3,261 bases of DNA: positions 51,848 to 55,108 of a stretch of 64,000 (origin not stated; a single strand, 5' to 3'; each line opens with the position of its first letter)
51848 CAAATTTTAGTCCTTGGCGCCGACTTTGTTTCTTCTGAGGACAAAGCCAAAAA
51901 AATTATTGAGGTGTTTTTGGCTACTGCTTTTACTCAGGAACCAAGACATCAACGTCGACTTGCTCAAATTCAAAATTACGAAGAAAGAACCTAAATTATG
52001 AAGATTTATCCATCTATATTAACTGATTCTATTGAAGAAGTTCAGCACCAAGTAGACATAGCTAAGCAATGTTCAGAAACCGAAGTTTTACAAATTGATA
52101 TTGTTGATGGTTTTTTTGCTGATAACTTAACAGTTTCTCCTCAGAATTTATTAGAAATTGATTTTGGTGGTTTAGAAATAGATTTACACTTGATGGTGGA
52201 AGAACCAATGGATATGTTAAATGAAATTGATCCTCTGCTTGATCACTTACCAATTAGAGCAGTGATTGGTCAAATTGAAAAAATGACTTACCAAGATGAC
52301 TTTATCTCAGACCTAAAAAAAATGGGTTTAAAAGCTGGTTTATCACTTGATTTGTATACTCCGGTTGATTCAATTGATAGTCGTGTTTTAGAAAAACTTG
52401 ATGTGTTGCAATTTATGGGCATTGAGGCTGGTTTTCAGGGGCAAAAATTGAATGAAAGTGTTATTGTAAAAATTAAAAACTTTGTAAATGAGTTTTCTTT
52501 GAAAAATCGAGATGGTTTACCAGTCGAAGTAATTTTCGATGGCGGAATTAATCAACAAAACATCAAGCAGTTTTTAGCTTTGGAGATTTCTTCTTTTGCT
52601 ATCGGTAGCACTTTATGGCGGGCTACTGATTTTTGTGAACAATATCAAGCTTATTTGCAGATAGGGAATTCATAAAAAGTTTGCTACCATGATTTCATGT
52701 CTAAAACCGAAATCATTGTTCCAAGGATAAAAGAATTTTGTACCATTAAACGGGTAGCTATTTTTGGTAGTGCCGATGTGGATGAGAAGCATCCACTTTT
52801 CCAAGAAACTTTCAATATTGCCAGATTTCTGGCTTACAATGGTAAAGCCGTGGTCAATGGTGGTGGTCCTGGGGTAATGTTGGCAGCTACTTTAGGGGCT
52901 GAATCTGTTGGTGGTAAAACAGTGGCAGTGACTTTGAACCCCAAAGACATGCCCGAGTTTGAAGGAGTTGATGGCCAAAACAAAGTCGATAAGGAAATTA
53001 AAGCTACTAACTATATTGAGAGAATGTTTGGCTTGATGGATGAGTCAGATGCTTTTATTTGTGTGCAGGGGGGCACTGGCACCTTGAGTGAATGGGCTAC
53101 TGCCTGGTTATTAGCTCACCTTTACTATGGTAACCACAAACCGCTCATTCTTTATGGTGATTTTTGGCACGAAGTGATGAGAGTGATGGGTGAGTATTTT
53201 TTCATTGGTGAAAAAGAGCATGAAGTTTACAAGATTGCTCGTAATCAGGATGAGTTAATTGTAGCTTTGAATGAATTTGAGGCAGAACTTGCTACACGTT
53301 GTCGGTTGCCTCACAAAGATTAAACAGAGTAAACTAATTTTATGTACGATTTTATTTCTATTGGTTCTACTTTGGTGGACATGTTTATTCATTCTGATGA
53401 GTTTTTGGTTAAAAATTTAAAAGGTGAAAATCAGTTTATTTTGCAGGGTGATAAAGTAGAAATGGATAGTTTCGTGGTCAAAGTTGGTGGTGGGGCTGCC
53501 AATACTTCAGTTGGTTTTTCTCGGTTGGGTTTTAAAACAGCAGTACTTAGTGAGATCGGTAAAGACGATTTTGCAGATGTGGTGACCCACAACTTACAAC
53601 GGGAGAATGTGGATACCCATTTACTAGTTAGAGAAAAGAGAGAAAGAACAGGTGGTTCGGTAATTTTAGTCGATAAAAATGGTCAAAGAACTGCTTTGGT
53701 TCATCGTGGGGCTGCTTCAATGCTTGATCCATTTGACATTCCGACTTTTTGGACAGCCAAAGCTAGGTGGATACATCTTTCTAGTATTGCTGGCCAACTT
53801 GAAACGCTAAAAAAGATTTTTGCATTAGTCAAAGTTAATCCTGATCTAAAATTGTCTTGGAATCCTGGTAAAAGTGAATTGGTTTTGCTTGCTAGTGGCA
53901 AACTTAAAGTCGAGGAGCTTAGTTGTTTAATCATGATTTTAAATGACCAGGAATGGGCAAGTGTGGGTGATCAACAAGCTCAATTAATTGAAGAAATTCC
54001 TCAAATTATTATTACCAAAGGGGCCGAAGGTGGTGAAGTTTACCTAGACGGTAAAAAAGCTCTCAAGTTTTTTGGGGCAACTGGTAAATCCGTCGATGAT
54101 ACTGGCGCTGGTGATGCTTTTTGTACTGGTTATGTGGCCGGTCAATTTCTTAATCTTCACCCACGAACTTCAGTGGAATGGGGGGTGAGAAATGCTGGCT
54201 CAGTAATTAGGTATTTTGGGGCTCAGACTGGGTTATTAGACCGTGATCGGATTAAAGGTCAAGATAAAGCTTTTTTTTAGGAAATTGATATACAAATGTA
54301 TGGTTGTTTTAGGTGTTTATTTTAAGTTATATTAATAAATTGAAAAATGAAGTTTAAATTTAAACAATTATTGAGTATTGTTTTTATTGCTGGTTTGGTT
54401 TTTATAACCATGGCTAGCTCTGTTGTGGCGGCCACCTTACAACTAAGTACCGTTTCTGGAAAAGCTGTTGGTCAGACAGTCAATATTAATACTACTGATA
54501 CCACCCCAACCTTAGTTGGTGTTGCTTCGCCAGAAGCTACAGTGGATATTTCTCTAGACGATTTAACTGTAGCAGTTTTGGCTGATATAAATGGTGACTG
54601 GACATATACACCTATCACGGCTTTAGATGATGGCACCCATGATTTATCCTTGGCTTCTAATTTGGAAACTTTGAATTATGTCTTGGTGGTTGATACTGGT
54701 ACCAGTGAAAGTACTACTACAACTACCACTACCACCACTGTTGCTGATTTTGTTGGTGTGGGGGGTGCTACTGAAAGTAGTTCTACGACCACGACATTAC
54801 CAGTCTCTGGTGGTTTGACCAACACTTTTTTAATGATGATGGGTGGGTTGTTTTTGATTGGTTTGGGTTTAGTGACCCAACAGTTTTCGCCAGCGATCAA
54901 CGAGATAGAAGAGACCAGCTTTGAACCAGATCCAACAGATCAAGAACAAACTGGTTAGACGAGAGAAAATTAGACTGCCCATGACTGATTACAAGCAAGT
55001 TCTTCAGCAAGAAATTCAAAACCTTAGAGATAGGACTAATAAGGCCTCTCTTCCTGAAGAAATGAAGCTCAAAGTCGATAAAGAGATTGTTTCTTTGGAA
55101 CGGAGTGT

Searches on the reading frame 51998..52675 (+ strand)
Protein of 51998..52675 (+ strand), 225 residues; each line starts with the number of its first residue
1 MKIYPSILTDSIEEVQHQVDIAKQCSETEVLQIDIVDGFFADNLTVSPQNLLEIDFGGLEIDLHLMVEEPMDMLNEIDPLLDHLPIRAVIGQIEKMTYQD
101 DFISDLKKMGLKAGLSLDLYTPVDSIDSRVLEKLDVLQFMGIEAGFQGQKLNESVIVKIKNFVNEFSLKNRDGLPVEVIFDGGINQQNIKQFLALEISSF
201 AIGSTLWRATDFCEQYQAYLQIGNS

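Call 45: search_protein_families(library=pfam, proteins=[window:51998-52675:+], max_evalue=0.001)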
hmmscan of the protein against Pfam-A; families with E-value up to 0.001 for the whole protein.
window:51998-52675:+ (225 aa): 1 family
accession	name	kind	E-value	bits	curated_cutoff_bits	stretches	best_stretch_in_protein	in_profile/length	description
PF00834.25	Ribul_P_3_epim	-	6.3e-31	107.8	21.1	1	2-206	1-197/198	Ribulose-phosphate 3 epimerase family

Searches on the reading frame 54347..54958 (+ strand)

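Call 45: search_protein_families(library=pfam, proteins=[window:54347-54958:+], max_evalue=0.001)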
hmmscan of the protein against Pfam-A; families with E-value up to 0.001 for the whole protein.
window:54347-54958:+ (203 aa): 1 family
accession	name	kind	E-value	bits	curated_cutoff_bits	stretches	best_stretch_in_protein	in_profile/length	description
PF19077.6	Big_13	-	1.1e-06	29.5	27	1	46-102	21-81/102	Bacterial Ig-like domain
